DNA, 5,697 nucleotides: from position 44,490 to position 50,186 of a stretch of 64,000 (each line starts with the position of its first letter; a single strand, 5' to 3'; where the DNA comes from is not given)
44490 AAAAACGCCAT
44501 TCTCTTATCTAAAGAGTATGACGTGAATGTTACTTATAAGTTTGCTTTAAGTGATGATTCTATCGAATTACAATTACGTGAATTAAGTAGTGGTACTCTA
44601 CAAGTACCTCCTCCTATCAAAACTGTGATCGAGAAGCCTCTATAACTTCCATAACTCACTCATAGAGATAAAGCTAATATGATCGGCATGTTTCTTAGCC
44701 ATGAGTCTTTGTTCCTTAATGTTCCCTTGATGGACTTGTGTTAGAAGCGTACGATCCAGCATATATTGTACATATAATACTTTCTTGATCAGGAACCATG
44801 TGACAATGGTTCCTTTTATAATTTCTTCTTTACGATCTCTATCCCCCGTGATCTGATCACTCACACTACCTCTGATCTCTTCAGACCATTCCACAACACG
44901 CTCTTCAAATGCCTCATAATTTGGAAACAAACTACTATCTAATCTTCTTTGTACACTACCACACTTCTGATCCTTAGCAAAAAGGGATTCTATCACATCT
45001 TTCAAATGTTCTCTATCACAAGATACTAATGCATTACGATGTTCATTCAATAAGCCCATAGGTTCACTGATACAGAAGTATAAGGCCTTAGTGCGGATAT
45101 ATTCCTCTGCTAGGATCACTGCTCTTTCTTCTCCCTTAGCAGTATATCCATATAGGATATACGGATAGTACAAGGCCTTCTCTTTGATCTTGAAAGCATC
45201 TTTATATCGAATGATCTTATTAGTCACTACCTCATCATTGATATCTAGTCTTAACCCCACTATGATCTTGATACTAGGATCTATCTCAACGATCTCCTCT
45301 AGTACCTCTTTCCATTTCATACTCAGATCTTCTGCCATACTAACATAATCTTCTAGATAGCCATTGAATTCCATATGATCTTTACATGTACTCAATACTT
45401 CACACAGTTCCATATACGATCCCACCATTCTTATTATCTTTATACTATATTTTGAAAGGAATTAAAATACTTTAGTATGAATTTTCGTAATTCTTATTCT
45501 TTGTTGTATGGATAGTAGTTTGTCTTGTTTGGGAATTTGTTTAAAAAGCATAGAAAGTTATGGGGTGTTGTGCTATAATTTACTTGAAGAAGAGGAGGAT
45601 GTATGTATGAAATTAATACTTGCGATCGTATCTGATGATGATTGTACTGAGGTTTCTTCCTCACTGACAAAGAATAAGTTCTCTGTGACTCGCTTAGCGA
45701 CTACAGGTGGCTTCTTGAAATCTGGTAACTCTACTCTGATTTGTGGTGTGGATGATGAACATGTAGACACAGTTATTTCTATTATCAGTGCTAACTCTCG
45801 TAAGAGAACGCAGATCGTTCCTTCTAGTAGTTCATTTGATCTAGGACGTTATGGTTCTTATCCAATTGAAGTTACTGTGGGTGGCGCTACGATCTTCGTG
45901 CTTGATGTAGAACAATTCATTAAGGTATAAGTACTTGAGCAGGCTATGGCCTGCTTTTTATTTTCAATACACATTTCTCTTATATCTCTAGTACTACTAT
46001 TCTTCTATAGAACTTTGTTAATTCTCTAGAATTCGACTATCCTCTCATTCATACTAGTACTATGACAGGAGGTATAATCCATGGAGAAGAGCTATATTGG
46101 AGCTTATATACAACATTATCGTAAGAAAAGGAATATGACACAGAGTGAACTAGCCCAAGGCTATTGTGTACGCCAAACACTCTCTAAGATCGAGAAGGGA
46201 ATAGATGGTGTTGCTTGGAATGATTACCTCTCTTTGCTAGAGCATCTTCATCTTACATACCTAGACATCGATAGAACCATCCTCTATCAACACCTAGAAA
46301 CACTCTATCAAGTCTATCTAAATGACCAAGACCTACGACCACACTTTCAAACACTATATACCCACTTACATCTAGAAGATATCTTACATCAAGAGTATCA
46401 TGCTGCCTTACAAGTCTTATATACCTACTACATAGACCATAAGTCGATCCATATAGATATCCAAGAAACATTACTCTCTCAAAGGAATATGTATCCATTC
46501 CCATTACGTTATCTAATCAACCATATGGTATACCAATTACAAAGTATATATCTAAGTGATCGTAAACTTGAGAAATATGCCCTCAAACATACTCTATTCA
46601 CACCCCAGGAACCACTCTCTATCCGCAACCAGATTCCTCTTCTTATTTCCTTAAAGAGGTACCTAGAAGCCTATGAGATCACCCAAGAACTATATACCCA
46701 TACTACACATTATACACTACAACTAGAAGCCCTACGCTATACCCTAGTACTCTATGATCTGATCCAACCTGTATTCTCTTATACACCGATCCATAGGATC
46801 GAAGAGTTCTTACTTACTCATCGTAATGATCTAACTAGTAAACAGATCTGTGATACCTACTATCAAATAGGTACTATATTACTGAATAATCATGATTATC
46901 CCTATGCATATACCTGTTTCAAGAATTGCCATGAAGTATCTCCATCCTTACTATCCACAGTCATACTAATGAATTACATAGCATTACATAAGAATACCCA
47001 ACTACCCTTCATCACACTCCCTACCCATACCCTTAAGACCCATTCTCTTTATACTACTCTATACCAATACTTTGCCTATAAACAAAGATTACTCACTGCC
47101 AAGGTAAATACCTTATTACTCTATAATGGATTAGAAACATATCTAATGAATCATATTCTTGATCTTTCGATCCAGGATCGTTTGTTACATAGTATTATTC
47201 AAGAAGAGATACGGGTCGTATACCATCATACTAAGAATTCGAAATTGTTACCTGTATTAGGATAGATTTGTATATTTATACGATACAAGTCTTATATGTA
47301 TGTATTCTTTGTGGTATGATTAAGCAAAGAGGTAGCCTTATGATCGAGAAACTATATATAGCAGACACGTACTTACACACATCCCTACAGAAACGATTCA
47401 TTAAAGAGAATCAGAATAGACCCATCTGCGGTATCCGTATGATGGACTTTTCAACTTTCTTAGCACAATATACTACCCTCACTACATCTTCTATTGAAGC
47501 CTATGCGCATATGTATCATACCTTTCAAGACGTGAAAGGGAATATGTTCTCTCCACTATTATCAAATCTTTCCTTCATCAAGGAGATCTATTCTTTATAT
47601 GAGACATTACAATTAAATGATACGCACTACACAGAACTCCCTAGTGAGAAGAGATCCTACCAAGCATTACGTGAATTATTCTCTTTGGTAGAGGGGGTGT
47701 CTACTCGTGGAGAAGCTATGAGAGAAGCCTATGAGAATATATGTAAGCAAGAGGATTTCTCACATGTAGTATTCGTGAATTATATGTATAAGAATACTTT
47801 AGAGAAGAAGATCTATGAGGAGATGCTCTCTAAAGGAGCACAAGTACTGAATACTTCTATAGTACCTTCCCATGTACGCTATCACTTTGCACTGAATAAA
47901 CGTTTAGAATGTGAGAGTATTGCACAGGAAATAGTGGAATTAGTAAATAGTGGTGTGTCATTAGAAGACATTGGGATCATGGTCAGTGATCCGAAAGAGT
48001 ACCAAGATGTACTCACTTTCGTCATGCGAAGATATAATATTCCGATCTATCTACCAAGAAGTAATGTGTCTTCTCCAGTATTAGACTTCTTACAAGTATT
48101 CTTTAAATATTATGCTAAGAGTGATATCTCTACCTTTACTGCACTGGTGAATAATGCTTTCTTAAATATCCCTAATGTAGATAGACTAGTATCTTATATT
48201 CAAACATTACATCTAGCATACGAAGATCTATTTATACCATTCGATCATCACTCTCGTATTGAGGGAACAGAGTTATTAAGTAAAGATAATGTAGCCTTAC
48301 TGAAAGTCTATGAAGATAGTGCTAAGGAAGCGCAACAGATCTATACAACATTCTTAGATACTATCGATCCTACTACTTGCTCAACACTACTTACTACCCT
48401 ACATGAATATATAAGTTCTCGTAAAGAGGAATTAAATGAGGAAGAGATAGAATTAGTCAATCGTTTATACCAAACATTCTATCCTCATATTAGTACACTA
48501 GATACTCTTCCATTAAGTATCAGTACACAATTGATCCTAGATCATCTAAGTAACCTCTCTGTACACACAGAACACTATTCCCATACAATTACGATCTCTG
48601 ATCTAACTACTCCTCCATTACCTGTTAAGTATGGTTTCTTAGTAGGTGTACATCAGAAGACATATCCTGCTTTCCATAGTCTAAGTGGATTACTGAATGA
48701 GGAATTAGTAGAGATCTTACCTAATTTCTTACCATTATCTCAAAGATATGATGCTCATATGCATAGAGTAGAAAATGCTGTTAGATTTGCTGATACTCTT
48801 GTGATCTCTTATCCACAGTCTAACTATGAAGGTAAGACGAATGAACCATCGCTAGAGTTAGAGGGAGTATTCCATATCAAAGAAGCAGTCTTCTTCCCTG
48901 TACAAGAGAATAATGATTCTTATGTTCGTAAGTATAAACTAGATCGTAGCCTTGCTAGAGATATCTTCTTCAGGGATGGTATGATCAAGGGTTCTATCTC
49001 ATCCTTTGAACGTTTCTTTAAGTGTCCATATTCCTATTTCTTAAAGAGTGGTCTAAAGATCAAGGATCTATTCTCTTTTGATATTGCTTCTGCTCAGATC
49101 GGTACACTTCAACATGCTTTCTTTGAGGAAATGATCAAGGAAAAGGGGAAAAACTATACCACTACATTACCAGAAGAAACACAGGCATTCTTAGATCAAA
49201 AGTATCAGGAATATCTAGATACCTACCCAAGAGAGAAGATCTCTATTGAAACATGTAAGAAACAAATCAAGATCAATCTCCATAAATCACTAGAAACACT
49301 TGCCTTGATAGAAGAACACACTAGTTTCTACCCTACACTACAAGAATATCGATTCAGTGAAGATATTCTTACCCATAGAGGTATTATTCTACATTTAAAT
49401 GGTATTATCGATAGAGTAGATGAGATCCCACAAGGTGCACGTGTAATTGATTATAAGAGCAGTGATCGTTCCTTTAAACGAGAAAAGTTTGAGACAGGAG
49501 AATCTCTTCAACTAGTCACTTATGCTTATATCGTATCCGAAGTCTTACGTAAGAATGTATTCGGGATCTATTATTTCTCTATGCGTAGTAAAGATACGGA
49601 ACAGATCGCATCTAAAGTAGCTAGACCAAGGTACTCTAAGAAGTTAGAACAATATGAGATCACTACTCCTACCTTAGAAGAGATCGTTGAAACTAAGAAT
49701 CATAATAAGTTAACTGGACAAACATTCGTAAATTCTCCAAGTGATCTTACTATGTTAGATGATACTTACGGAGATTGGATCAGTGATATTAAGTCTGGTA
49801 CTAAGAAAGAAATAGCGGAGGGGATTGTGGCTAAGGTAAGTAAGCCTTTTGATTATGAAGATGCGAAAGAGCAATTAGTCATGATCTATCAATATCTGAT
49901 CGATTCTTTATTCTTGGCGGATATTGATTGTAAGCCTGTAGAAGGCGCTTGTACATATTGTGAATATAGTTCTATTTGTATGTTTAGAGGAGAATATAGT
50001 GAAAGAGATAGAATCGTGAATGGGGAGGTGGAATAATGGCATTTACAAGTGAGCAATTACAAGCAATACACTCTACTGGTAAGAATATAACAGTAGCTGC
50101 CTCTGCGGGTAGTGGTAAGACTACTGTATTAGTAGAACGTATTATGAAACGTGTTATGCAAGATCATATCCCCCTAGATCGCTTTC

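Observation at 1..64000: Strong GATC over-representation with GATT/AATC depletion in native DNA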

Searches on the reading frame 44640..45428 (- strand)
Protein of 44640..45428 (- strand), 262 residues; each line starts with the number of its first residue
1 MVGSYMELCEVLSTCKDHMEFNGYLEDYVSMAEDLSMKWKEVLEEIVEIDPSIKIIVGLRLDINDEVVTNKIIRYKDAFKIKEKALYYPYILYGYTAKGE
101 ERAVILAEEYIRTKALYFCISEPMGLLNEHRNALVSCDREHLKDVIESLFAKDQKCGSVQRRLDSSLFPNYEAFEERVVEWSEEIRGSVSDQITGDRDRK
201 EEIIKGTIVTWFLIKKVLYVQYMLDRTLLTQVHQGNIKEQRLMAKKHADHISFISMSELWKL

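Call 32: search_protein_families(library=padloc, proteins=[window:44640-45428:-], max_evalue=0.01)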
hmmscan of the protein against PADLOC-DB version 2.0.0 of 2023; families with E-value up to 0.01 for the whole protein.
window:44640-45428:- (262 aa): 0 families

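Call 73: search_protein_families(library=pfam, proteins=[window:44640-45428:-], max_evalue=1)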
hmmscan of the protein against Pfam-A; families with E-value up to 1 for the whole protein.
window:44640-45428:- (262 aa): 1 family
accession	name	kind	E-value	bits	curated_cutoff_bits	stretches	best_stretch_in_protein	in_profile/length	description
PF12998.12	ING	-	0.049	14.6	23.9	0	24-54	1-31/102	Inhibitor of growth proteins N-terminal histone-binding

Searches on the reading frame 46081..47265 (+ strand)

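Call 32: search_protein_families(library=padloc, proteins=[window:46081-47265:+], max_evalue=0.01)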
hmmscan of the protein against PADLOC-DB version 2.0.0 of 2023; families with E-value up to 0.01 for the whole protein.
window:46081-47265:+ (394 aa): 2 families
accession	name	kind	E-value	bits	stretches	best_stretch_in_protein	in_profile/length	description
PDLC02926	HTH_VI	-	0.00074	17.7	1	6-41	2-38/92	-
PDLC04775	PDC-M69A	-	0.0046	15.4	0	5-44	7-47/113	-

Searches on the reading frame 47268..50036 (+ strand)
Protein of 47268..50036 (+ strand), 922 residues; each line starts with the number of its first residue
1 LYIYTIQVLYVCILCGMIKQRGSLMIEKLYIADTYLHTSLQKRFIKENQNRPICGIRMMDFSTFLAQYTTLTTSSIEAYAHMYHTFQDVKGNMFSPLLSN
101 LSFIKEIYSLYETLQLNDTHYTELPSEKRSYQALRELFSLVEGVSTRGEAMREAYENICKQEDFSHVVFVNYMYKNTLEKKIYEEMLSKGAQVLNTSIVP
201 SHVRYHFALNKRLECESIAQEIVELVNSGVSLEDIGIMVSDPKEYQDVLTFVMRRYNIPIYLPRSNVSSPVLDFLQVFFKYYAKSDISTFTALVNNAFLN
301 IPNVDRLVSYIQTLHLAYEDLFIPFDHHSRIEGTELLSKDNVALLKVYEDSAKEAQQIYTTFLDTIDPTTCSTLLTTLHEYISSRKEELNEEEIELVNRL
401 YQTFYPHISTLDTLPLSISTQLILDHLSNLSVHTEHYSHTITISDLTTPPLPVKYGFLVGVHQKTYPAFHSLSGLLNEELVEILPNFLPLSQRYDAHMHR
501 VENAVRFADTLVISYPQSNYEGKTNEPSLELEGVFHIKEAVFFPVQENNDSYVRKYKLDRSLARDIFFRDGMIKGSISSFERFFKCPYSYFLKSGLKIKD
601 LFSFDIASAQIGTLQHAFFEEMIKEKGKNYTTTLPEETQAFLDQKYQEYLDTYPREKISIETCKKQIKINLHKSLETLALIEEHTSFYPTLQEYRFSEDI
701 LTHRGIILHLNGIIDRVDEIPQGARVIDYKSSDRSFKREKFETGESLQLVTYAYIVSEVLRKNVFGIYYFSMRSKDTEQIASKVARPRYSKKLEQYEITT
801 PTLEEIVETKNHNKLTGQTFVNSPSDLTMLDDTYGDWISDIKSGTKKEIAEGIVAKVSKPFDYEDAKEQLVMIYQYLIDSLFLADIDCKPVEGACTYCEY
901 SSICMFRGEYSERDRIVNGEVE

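Call 8: search_protein_families(library=ncbifam, proteins=[window:47268-50036:+])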
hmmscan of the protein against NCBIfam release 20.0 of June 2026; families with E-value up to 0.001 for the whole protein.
window:47268-50036:+ (922 aa): 5 families
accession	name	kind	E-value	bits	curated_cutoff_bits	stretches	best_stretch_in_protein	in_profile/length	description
TIGR02773.1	addB_Gpos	equivalog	1.4e-30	105.8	903.7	2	556-908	767-1130/1159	helicase-exonuclease AddAB subunit AddB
TIGR02774.1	rexB_recomb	equivalog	5.7e-19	68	718.35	2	566-775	736-950/1076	ATP-dependent nuclease subunit B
TIGR02786.1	addB_alphas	equivalog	7.2e-08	31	486.5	1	576-757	753-928/1024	double-strand break repair protein AddB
TIGR03623.1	TIGR03623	subfamily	8.5e-06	24.2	299.6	1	507-777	529-801/876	probable DNA repair protein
TIGR00372.1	cas4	equivalog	2.8e-05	24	65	1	699-777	58-131/180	CRISPR-associated protein Cas4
